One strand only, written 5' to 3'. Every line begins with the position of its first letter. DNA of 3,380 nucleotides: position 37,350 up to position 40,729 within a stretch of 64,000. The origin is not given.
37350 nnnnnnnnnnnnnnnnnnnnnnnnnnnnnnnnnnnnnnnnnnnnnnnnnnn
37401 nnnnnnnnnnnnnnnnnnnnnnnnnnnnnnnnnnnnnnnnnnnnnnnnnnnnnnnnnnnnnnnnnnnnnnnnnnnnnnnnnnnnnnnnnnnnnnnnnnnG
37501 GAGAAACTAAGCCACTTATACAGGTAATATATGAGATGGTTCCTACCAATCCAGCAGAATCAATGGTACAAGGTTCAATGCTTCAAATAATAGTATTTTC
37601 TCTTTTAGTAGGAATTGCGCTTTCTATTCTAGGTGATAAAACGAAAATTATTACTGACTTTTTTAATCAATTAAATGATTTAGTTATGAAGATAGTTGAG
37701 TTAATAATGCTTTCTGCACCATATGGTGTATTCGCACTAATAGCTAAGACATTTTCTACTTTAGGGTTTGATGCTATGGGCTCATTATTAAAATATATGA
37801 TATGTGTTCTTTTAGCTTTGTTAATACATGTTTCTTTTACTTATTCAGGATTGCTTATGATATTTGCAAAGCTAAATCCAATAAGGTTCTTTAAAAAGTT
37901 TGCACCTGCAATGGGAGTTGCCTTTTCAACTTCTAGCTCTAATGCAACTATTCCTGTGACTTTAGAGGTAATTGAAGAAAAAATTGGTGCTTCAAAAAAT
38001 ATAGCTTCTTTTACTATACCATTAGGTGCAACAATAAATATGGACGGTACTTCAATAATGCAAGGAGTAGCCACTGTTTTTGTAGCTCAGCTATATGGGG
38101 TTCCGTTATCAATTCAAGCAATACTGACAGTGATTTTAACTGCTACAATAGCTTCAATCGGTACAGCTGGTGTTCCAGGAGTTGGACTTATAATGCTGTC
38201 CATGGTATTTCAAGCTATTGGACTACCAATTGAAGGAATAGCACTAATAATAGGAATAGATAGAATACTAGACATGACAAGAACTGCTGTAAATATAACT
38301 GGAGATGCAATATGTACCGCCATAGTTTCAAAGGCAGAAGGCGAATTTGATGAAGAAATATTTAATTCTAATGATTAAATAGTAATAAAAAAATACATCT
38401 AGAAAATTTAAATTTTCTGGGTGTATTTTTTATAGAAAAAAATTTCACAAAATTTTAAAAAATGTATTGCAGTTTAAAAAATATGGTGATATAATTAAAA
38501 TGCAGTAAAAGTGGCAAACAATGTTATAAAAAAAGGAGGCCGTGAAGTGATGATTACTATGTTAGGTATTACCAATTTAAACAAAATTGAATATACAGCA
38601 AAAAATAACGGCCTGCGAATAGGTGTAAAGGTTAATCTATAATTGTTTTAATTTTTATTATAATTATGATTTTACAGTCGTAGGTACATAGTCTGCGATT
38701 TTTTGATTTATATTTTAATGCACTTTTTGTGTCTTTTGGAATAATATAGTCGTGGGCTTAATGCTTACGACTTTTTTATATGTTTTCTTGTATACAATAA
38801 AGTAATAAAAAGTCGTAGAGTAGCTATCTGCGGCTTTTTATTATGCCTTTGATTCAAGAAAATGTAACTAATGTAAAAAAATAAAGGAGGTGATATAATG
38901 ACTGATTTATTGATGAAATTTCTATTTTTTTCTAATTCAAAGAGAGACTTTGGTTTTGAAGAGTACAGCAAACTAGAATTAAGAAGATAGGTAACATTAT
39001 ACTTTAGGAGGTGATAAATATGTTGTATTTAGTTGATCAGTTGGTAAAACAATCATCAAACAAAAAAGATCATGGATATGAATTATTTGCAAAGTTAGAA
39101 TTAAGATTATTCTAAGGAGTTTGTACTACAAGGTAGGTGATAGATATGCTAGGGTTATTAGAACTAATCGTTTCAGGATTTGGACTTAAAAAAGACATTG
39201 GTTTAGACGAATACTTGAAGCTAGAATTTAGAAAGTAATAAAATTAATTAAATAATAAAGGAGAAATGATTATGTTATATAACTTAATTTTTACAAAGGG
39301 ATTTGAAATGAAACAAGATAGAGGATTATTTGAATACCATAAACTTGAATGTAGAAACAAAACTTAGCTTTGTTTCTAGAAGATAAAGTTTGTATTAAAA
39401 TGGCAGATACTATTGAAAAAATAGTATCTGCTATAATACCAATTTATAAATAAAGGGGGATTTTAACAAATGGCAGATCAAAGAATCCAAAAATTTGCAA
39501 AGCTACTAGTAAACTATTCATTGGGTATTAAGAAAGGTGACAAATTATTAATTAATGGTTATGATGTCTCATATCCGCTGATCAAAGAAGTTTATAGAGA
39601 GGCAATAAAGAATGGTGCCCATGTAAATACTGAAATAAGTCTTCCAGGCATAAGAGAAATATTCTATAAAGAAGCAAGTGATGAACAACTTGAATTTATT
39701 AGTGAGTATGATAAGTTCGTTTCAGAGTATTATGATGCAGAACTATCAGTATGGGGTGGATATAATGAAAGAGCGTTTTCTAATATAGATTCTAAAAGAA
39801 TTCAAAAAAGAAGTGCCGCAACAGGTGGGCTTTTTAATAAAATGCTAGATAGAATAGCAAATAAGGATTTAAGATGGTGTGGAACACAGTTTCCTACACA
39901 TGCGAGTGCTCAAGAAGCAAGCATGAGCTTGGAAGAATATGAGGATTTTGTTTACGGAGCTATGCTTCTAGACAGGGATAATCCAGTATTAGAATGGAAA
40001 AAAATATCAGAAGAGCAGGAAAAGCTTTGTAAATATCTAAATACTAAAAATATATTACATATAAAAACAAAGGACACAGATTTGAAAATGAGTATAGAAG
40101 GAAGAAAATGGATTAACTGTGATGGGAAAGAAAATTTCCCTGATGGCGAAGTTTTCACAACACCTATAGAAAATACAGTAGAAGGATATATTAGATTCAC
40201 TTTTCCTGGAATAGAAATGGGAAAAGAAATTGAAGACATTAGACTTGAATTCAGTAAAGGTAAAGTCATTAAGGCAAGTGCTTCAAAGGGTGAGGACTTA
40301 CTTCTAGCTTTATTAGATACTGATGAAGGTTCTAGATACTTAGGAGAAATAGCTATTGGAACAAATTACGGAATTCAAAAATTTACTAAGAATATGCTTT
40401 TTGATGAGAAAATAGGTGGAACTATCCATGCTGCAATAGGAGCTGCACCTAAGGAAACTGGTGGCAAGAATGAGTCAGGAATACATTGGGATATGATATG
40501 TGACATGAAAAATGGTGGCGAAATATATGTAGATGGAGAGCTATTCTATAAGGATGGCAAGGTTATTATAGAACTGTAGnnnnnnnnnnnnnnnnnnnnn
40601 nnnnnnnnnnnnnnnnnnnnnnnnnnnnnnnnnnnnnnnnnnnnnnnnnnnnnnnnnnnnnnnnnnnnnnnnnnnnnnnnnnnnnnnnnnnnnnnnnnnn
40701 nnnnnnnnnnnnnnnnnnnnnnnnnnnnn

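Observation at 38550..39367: Paralogous small-ORF family with conserved C-terminal block and variable N-terminus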

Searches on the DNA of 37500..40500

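Call 8: search_rna_families(source=window, start=37500, end=40500, threshold=evalue, max_evalue=1)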
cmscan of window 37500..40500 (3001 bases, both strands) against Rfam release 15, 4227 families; matches with E-value up to 1: 4.
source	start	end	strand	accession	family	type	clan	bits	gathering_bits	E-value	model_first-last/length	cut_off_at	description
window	38742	38857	+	RF01858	RsaF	Gene; sRNA;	-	30.9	60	0.0022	1-119/119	no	RNA Staph. aureus F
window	40186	40241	+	RF00972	mir-651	Gene; miRNA;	-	22.1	106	0.38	1-86/86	no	mir-651 microRNA precursor family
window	38742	38840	+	RF00053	mir-7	Gene; miRNA;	-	21.2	51.8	0.47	1-91/91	no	mir-7 microRNA precursor family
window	39382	39448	+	RF01028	mir-633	Gene; miRNA;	-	21.2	90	0.61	1-85/85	no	mir-633 microRNA precursor family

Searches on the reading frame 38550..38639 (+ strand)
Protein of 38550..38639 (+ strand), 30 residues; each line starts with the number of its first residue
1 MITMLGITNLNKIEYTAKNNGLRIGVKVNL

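Call 6: search_protein_families(library=ncbifam, proteins=[window:38550-38639:+], max_evalue=10)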
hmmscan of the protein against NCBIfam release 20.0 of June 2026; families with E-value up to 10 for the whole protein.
seq(30 aa): 0 families

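Call 7: search_protein_families(library=pfam, proteins=[window:38550-38639:+], max_evalue=10)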
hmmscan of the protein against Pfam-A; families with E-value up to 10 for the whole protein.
seq(30 aa): 0 families

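Call 93: search_protein_families(library=phrogs, proteins=[window:38550-38639:+], max_evalue=1)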
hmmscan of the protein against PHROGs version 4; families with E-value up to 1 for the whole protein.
seq(30 aa): 0 families

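Call 94: search_protein_families(library=padloc, proteins=[window:38550-38639:+], max_evalue=1)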
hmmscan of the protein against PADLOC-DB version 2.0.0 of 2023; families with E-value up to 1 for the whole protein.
seq(30 aa): 0 families

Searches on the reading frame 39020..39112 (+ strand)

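Call 6: search_protein_families(library=ncbifam, proteins=[window:39020-39112:+], max_evalue=10)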
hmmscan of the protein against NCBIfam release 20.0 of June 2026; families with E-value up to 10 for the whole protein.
seq(31 aa): 0 families

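Call 7: search_protein_families(library=pfam, proteins=[window:39020-39112:+], max_evalue=10)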
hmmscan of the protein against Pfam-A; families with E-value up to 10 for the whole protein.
seq(31 aa): 1 family
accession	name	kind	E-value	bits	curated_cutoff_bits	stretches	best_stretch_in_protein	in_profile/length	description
PF21951.1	TARP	-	0.11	13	27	1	2-28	9-35/58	T-cell receptor gamma alternate reading frame protein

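Call 93: search_protein_families(library=phrogs, proteins=[window:39020-39112:+], max_evalue=1)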
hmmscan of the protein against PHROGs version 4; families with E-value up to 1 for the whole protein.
seq(31 aa): 0 families

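Call 94: search_protein_families(library=padloc, proteins=[window:39020-39112:+], max_evalue=1)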
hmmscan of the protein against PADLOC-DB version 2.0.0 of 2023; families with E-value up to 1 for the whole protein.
seq(31 aa): 0 families

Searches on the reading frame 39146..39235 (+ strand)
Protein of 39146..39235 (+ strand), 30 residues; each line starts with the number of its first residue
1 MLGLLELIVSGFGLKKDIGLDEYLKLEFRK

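Call 6: search_protein_families(library=ncbifam, proteins=[window:39146-39235:+], max_evalue=10)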
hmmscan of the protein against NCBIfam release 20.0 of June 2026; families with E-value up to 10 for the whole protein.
seq(30 aa): 0 families

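Call 7: search_protein_families(library=pfam, proteins=[window:39146-39235:+], max_evalue=10)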
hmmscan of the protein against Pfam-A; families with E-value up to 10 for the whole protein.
seq(30 aa): 0 families

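Call 69: predict_structure(alignment_id=A4)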
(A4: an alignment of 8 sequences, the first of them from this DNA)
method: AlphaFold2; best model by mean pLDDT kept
length: 30 residues; sequences in the alignment: 8
mean_pLDDT: 71.6   pTM: 0.25
mean pLDDT of the five models: 71.6, 70.3, 67.9, 67.0, 64.5
residues with pLDDT >= 90: 0; 70-90: 18; 50-70: 12; < 50: 0
segments of 3 or more residues with pLDDT < 50: none
pLDDT, mean of each block of 10 residues (from residue 1): 72 65 78
secondary structure, 60 per line:
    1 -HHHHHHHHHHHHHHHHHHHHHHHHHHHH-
elements in order: H2-29

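Call 93: search_protein_families(library=phrogs, proteins=[window:39146-39235:+], max_evalue=1)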
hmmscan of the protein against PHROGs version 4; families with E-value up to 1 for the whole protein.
seq(30 aa): 0 families

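Call 94: search_protein_families(library=padloc, proteins=[window:39146-39235:+], max_evalue=1)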
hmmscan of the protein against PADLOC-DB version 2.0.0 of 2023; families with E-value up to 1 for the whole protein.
seq(30 aa): 0 families

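Call 95: search_solved_structures(query=A4, max_evalue=10)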
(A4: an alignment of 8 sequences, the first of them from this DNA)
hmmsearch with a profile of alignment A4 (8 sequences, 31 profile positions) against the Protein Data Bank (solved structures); distinct sequences matched with E-value up to 10: 1.
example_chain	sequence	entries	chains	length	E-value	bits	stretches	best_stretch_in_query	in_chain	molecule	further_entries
4wyb_B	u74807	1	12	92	0.72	13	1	5-22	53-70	Bud site selection protein 6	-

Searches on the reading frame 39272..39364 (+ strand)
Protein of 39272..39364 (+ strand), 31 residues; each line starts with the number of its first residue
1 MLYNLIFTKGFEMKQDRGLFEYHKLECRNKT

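Call 6: search_protein_families(library=ncbifam, proteins=[window:39272-39364:+], max_evalue=10)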
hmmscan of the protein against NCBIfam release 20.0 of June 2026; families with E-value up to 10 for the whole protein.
seq(31 aa): 0 families

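Call 7: search_protein_families(library=pfam, proteins=[window:39272-39364:+], max_evalue=10)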
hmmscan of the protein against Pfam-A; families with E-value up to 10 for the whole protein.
seq(31 aa): 0 families

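Call 93: search_protein_families(library=phrogs, proteins=[window:39272-39364:+], max_evalue=1)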
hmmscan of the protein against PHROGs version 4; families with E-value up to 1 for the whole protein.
seq(31 aa): 1 family
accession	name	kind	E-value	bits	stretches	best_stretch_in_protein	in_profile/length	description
phrog_7770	-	unknown function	0.22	12.7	1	2-14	3-15/46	-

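Call 94: search_protein_families(library=padloc, proteins=[window:39272-39364:+], max_evalue=1)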
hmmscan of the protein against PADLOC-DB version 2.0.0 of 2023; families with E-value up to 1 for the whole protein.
seq(31 aa): 0 families

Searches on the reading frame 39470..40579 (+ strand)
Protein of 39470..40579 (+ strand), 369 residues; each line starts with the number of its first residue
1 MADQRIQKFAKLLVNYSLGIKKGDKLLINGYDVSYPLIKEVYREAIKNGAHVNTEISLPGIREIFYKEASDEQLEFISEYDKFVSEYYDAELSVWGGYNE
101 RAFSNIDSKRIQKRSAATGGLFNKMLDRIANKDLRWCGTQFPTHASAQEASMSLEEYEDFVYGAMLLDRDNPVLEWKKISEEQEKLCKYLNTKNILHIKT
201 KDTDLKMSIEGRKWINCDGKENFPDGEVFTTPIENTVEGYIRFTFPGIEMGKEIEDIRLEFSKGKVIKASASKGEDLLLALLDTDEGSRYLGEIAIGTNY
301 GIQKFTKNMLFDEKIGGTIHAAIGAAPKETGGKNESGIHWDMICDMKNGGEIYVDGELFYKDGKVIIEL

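Call 10: search_protein_families(library=pfam, proteins=[window:39470-40579:+], max_evalue=0.00001)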
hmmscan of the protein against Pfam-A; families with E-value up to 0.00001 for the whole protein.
window:39470-40579:+ (369 aa): 1 family
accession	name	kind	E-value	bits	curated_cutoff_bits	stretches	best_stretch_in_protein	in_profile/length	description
PF02073.20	Peptidase_M29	-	2e-96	323.8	27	1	3-348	2-386/406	Thermophilic metalloprotease (M29)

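Call 12: search_protein_families(library=ncbifam, proteins=[window:39470-40579:+], max_evalue=0.01)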
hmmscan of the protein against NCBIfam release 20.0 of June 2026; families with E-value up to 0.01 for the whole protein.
window:39470-40579:+ (369 aa): 0 families

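Call 17: find_encoding_contigs(protein=window:39470-40579:+, flank=4000, max_places=6)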
Protein window:39470-40579:+ (369 aa): 3 contigs read that carry it; 2 places shown.
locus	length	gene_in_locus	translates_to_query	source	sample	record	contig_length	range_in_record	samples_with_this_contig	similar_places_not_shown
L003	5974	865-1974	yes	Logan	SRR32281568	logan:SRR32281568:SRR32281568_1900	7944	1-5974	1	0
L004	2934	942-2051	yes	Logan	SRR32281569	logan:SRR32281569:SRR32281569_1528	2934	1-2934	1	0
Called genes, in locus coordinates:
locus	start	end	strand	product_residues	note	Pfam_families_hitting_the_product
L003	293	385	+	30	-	-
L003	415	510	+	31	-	-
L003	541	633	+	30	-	-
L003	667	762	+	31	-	-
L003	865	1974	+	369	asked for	PF02073:Peptidase_M29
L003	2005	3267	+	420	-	PF05977:MFS_3, PF07690:MFS_1, PF13347:MFS_2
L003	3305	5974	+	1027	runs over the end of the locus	PF00583:Acetyltransf_1, PF13673:Acetyltransf_10 (weak), PF13508:Acetyltransf_7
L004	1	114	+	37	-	?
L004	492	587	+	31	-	-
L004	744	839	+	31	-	-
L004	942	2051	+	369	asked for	PF02073:Peptidase_M29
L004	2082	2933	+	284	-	?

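Call 75: find_homologous_proteins(query=window:39470-40579:+, max_evalue=1e-60)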
Query window:39470-40579:+ (369 aa): 7981 proteins with E <= 1e-60 among 8000 candidates; the best 120 are listed.
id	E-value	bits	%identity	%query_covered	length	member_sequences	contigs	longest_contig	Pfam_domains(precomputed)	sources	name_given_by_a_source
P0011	2.1e-228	776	91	100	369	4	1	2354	PF02073.21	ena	-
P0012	4.2e-193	660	78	100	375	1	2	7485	PF02073.21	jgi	-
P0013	1.4e-190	652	77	100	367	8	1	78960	PF02073.21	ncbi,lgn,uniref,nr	ncbi:Leucyl aminopeptidase (aminopeptidase T) [Caloranaerobacter azorensis DSM 13643]|uniref:Leucyl 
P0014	5.4e-190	650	75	99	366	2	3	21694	PF02073.21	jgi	-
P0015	3.9e-188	644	74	99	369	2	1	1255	PF02073.21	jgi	-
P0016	2.6e-186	638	73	100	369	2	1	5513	PF02073.21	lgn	-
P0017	2.6e-183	628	74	100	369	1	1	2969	PF02073.21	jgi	-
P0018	7.3e-181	620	72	100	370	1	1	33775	PF02073.21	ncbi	-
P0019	2.0e-174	598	72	99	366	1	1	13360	PF02073.21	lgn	-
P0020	7.0e-173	593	70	100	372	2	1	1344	PF02073.21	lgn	-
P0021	1.5e-172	592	71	100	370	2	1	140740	PF02073.21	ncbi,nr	ncbi:MAG: aminopeptidase [Firmicutes bacterium]|nr:aminopeptidase [Bacillota bacterium]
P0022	1.9e-172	592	69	100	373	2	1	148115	PF02073.21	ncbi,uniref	ncbi:aminopeptidase [Sporosalibacterium faouarense]|uniref:aminopeptidase n=1 Tax=Sporosalibacterium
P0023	4.7e-172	591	68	100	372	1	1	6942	PF02073.21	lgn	-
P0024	8.6e-172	590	68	100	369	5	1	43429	PF02073.21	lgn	-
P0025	1.2e-171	589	70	99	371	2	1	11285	PF02073.21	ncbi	-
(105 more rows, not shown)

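Call 76: find_encoding_contigs(protein=P0013, flank=6000, max_places=1)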
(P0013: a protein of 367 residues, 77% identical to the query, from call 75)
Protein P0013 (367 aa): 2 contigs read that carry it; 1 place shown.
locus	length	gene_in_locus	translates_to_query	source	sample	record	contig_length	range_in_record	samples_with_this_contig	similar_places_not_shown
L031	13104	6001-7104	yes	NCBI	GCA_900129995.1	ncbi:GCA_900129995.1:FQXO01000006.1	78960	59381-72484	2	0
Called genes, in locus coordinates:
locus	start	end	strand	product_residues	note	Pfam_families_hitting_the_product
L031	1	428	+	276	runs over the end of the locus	PF02749:QRPTase_N, PF01729:QRPTase_C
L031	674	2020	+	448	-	PF00342:PGI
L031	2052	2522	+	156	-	PF00702:Hydrolase (faint), PF08282:Hydrolase_3 (faint)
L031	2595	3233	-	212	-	PF00881:Nitroreductase, PF14512:TM1586_NiRdase (faint)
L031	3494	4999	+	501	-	PF00209:SNF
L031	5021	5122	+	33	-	-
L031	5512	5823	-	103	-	PF00857:Isochorismatase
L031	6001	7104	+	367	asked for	PF02073:Peptidase_M29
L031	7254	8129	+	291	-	PF00890:FAD_binding_2 (faint), PF01134:GIDA (faint), PF01266:DAO (faint), PF01946:Thi4 (faint), PF03486:HI0933_like (faint), PF07992:Pyr_redox_2, PF13738:Pyr_redox_3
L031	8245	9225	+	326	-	PF01758:SBF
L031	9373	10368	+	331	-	PF00882:Zn_dep_PLPC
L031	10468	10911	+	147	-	PF25917:BSH_RND (faint), PF25984:BSH_YknX (faint), PF13375:RnfC_N (faint), PF00364:Biotin_lipoyl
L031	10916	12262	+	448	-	PF00289:Biotin_carb_N, PF02222:ATP-grasp, PF02786:CPSase_L_D2, PF08443:RimK (weak), PF07478:Dala_Dala_lig_C, PF02785:Biotin_carb_C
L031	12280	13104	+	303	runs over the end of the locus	PF01039:Carboxyl_trans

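Call 77: find_encoding_contigs(protein=P0014, flank=6000, max_places=1)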
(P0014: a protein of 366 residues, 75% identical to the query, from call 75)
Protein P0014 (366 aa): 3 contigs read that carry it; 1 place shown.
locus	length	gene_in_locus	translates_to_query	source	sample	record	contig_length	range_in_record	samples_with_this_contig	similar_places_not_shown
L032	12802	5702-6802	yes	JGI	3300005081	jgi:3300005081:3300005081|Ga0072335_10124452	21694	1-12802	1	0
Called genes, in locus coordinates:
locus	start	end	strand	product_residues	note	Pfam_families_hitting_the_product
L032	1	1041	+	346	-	?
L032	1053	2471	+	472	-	PF10114:PocR, PF00990:GGDEF, PF22335:Cas10-Cmr2_palm2 (faint)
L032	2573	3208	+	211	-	PF13185:GAF_2, PF01590:GAF, PF13492:GAF_3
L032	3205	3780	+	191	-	PF08668:HDOD, PF13487:HD_5, PF01966:HD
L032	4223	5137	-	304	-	PF00701:DHDPS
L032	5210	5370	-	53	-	-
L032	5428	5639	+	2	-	-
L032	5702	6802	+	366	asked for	PF02073:Peptidase_M29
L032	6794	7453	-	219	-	-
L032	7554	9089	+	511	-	PF00117:GATase, PF07722:Peptidase_C26, PF02540:NAD_synthase (weak), PF03054:tRNA_Me_trans (faint), PF06508:QueC (faint), PF00958:GMP_synt_C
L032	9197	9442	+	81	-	-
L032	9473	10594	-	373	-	PF00155:Aminotran_1_2, PF01041:DegT_DnrJ_EryC1 (weak), PF00266:Aminotran_5 (weak)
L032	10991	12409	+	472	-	PF00324:AA_permease, PF13520:AA_permease_2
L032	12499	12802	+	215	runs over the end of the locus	PF06426:SATase_N (weak), PF25087:GMPPB_C (faint), PF00132:Hexapep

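Call 78: find_encoding_contigs(protein=P0022, flank=6000, max_places=1)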
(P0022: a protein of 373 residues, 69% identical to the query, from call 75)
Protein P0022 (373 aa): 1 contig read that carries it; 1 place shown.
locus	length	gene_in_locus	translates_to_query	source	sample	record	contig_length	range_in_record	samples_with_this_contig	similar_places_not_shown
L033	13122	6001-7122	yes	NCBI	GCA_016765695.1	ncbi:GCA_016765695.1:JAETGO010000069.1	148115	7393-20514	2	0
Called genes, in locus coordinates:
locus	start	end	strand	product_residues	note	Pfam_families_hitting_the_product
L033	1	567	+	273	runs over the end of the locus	PF08501:Shikimate_dh_N, PF01488:Shikimate_DH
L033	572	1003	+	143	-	PF01220:DHquinase_II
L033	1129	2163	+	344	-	PF14257:DUF4349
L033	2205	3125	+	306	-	-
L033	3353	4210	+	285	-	PF01063:Aminotran_4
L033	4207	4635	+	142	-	PF09719:C_GCAxxG_C_C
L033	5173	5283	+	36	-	-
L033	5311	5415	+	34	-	-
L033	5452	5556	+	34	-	-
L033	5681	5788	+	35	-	-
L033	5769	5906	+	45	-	-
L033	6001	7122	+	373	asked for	PF02073:Peptidase_M29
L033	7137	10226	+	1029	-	PF00583:Acetyltransf_1, PF13302:Acetyltransf_3 (faint), PF13673:Acetyltransf_10 (weak), PF13508:Acetyltransf_7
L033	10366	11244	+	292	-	PF01026:TatD_DNase, PF04909:Amidohydro_2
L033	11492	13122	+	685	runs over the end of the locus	PF02743:dCache_1, PF22673:MCP-like_PDC_1, PF00672:HAMP, PF00015:MCPsignal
